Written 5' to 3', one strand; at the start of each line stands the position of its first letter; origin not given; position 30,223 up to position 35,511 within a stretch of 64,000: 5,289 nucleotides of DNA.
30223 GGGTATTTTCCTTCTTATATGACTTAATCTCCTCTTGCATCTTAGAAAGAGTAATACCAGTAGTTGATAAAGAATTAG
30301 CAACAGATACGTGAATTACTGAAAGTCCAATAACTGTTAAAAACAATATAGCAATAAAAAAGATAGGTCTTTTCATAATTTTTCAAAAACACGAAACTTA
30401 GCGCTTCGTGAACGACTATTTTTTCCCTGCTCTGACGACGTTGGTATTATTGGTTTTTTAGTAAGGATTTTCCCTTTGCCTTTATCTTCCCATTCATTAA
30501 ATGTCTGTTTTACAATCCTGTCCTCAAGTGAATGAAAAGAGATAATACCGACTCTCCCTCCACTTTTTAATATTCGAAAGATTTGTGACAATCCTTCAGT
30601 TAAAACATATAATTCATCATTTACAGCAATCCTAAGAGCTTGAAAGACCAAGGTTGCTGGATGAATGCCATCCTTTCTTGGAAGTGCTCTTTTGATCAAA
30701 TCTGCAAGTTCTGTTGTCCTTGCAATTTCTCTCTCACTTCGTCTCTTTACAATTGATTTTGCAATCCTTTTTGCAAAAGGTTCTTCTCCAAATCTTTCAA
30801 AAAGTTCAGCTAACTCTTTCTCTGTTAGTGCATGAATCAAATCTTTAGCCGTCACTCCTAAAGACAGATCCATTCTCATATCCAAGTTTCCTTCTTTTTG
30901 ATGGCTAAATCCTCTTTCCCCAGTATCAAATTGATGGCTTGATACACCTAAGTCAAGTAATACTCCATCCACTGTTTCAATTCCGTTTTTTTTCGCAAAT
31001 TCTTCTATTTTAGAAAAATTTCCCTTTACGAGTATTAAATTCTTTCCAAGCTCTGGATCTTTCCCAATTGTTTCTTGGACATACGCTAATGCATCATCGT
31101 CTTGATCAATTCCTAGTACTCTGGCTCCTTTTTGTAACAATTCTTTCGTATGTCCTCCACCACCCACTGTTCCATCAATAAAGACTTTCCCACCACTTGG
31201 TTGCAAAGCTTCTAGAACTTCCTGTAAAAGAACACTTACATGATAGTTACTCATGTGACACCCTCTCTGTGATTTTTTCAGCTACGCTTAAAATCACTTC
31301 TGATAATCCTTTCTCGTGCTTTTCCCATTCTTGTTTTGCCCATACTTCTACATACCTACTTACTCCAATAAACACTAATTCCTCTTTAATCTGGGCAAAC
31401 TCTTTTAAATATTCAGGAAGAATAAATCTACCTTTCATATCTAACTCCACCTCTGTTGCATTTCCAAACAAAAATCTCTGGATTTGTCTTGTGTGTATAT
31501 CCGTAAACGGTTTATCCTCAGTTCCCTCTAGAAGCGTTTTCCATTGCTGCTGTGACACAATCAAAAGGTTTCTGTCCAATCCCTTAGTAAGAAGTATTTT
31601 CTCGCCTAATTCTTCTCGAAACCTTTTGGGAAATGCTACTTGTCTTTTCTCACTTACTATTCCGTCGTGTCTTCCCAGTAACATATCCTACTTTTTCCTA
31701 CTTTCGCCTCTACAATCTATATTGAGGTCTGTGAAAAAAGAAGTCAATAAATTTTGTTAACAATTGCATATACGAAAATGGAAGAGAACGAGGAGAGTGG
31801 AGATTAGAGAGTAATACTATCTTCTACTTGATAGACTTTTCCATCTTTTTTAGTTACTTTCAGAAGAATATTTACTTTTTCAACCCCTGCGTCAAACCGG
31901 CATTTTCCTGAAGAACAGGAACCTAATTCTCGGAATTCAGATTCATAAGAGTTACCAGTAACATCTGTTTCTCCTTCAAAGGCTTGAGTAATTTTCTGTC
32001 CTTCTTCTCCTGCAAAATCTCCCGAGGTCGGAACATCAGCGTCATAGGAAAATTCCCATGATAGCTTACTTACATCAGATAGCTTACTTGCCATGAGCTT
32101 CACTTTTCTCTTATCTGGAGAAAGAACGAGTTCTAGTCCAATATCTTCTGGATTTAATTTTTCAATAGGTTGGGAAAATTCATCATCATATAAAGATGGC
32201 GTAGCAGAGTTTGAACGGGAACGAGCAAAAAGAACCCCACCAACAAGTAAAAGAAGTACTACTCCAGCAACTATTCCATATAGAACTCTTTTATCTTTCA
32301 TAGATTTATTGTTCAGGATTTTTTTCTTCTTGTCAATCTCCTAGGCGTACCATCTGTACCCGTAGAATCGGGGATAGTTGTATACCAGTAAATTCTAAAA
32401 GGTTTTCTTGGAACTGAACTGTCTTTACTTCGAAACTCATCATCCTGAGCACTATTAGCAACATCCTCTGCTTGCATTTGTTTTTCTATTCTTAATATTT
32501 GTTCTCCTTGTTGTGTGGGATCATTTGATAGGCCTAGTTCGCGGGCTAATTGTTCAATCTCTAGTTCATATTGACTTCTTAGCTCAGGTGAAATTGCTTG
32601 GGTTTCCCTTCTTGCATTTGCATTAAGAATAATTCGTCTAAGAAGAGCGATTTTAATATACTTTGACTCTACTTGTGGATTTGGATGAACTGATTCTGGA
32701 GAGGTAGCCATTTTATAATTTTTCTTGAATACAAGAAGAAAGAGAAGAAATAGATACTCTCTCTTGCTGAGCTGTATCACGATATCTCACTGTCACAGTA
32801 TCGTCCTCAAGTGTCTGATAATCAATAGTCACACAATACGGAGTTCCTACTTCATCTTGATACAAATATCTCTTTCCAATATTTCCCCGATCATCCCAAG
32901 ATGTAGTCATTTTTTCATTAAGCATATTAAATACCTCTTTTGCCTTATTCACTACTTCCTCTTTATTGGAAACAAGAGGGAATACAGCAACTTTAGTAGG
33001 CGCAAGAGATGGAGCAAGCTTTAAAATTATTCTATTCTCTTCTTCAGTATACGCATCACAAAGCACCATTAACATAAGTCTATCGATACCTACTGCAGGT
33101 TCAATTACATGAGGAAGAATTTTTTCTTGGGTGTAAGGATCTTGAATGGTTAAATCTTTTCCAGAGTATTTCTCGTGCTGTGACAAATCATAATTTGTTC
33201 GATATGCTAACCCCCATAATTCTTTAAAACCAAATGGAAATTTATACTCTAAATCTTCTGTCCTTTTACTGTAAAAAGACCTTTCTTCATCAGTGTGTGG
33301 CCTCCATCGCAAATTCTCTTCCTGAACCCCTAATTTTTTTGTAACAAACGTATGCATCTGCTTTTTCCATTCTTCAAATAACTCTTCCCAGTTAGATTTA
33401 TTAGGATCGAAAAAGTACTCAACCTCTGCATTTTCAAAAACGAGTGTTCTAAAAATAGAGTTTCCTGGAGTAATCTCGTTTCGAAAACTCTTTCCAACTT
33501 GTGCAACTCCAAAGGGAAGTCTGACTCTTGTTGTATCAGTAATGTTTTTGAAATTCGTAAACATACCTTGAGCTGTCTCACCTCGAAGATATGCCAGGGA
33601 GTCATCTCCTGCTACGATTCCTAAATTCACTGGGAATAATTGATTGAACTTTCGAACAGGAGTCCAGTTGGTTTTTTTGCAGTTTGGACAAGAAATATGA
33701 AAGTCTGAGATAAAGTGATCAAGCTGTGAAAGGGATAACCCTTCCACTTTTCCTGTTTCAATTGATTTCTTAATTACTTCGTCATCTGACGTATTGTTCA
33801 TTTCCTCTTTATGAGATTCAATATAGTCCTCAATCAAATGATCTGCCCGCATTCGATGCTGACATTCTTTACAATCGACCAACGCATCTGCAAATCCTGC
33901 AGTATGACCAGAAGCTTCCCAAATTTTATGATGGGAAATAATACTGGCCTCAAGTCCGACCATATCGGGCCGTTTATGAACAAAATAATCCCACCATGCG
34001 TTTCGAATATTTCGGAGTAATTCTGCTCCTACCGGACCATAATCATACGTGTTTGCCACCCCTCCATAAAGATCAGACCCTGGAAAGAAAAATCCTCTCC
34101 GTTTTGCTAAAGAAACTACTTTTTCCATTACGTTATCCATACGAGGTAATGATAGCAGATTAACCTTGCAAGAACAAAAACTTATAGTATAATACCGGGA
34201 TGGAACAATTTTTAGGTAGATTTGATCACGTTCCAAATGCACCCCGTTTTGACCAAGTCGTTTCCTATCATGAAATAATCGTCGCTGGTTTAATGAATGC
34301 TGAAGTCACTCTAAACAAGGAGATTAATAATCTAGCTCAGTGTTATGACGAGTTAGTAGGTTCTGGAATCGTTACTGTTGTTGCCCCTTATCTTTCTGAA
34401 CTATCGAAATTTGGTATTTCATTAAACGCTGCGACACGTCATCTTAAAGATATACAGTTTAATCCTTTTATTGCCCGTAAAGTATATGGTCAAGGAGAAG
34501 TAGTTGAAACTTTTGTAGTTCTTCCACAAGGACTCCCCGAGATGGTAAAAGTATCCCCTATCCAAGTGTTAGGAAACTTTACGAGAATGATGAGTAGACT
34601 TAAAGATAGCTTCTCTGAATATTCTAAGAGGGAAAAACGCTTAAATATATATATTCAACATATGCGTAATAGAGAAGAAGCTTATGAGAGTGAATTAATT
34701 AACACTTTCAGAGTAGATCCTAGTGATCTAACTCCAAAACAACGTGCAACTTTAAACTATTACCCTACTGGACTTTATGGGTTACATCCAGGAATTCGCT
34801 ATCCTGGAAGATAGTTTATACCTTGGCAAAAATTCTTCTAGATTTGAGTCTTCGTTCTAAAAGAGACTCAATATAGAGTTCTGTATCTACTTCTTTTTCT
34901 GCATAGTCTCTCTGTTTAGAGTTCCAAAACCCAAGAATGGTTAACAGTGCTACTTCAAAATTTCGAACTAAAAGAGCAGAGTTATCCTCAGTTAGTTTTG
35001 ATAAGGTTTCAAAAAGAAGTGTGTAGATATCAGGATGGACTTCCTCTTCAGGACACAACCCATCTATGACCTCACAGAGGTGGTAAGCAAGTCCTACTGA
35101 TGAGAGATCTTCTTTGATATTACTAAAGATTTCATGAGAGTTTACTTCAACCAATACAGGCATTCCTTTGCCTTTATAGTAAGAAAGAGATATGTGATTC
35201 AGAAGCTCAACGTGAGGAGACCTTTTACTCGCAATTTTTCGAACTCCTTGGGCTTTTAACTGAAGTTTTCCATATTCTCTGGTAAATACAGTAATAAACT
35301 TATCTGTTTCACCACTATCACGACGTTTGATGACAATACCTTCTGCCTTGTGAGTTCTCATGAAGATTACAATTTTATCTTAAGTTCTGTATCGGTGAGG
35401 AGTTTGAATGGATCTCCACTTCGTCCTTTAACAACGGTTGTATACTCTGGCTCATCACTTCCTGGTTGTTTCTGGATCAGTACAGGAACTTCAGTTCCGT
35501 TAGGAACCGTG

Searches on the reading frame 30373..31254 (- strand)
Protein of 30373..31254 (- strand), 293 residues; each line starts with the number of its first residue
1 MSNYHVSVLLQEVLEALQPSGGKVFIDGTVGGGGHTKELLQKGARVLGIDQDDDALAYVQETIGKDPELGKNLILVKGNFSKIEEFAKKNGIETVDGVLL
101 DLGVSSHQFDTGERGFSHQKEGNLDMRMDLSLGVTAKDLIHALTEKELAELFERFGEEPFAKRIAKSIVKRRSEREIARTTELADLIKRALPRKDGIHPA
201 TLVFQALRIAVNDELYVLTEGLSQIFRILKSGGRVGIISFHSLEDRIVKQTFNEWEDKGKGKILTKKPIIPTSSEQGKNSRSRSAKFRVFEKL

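Call 74: search_protein_families(library=pfam, proteins=[window:30373-31254:-], max_evalue=0.00001)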
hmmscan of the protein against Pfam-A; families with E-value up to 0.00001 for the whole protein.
window:30373-31254:- (293 aa): 1 family
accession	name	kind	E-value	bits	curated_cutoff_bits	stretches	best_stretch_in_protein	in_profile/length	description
PF01795.25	Methyltransf_5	-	3.6e-100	335.8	27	1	4-292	3-308/309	MraW methylase family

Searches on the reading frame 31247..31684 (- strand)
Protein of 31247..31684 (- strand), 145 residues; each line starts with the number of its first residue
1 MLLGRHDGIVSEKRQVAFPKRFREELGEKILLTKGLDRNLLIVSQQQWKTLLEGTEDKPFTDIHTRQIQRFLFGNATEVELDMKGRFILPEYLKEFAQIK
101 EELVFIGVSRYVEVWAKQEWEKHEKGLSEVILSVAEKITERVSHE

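Call 74: search_protein_families(library=pfam, proteins=[window:31247-31684:-], max_evalue=0.00001)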
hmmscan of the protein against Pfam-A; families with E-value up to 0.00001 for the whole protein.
window:31247-31684:- (145 aa): 1 family
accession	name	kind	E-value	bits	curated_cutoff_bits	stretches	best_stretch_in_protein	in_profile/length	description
PF02381.23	MraZ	-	3.8e-25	88.1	23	2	72-130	1-59/72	MraZ protein, putative antitoxin-like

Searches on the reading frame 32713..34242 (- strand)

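Call 94: search_protein_families(library=pfam, proteins=[window:32713-34242:-], max_evalue=0.00001)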
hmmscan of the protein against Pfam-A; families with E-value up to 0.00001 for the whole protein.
window:32713-34242:- (509 aa): 2 families
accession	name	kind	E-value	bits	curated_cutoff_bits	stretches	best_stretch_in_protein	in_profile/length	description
PF03129.25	HGTP_anticodon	-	2.2e-20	73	21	1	417-507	1-93/94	Anticodon binding domain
PF00587.30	tRNA-synt_2b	-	1.9e-06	28.5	29.3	1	218-394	12-176/179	tRNA synthetase class II core domain (G, H, P, S and T)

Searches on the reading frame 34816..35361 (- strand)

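Call 94: search_protein_families(library=pfam, proteins=[window:34816-35361:-], max_evalue=0.00001)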
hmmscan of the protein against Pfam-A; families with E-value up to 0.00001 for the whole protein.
window:34816-35361:- (181 aa): 2 families
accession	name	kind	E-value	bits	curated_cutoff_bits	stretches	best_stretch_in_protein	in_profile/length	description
PF11967.14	RecO_N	-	1.3e-18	67.2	27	1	1-77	1-78/80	Recombination protein O N terminal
PF02565.21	RecO_C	-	7.1e-12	45.8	22.1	1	84-145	2-64/157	Recombination protein O C terminal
